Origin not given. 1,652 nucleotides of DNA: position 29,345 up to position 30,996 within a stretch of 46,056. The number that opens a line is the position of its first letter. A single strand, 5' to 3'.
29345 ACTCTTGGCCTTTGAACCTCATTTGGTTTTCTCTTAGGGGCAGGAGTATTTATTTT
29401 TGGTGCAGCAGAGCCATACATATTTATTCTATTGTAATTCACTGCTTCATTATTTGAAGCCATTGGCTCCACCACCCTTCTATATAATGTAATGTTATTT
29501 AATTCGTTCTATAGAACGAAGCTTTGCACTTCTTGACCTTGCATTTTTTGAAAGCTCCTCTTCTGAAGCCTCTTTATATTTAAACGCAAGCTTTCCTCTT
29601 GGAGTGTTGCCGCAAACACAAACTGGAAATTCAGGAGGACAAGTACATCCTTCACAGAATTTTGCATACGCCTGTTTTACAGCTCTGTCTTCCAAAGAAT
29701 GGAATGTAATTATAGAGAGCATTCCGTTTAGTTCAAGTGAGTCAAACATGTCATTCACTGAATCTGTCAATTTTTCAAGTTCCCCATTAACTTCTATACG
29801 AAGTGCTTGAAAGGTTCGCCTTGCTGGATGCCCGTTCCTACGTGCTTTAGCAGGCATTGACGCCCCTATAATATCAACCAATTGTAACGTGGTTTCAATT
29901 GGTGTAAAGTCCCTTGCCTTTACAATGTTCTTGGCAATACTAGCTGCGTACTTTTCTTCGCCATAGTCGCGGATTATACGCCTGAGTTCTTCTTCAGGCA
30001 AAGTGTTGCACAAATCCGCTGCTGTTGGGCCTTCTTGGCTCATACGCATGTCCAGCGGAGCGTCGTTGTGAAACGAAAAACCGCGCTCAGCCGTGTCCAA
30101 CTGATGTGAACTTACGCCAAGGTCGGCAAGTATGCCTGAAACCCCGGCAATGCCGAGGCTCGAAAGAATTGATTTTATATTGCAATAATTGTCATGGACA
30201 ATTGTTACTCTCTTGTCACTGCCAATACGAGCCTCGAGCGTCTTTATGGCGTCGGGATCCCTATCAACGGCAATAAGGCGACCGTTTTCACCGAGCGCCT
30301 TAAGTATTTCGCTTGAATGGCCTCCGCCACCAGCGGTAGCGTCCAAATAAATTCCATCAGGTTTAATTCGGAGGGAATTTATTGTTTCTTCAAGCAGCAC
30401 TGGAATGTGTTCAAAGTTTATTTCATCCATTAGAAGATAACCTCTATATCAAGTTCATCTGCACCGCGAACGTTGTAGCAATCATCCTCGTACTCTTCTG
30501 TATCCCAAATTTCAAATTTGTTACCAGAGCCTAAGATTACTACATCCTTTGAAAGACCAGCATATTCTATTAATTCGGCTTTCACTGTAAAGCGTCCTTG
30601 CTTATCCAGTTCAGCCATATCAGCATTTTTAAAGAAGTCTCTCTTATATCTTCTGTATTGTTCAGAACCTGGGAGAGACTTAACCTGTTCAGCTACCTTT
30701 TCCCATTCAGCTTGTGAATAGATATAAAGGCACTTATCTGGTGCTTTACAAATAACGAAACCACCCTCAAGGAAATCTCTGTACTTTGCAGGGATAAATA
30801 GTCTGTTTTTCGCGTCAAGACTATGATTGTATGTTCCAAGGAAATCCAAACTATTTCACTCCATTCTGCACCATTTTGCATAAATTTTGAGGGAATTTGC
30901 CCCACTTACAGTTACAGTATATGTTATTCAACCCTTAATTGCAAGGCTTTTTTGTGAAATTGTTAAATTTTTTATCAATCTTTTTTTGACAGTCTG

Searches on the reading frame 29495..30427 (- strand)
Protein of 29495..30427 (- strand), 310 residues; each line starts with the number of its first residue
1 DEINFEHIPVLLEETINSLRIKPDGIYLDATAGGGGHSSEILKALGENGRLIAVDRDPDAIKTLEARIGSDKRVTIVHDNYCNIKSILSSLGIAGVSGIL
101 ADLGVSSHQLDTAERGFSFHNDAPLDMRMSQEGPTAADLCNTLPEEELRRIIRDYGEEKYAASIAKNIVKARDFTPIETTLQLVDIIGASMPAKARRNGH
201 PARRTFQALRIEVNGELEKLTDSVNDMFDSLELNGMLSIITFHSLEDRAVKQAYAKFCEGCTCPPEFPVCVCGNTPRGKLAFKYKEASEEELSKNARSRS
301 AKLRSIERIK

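Call 46: search_protein_families(library=pfam, proteins=[window:29495-30427:-], max_evalue=0.001)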
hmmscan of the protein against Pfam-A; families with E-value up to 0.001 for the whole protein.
window:29495-30427:- (310 aa): 1 family
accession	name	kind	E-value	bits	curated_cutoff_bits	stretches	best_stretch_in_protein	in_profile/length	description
PF01795.25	Methyltransf_5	-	3.1e-107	359.1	27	1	4-309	1-309/309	MraW methylase family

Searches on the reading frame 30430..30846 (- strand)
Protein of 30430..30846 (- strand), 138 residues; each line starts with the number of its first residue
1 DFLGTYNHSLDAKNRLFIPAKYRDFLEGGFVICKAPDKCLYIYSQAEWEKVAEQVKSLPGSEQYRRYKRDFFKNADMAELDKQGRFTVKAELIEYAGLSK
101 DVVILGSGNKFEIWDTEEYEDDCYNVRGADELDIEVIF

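Call 46: search_protein_families(library=pfam, proteins=[window:30430-30846:-], max_evalue=0.001)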
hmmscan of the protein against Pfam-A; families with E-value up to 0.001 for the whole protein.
window:30430-30846:- (138 aa): 1 family
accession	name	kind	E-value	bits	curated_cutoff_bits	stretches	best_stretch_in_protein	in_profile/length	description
PF02381.23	MraZ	-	3.3e-32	110.7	23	2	2-66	2-67/72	MraZ protein, putative antitoxin-like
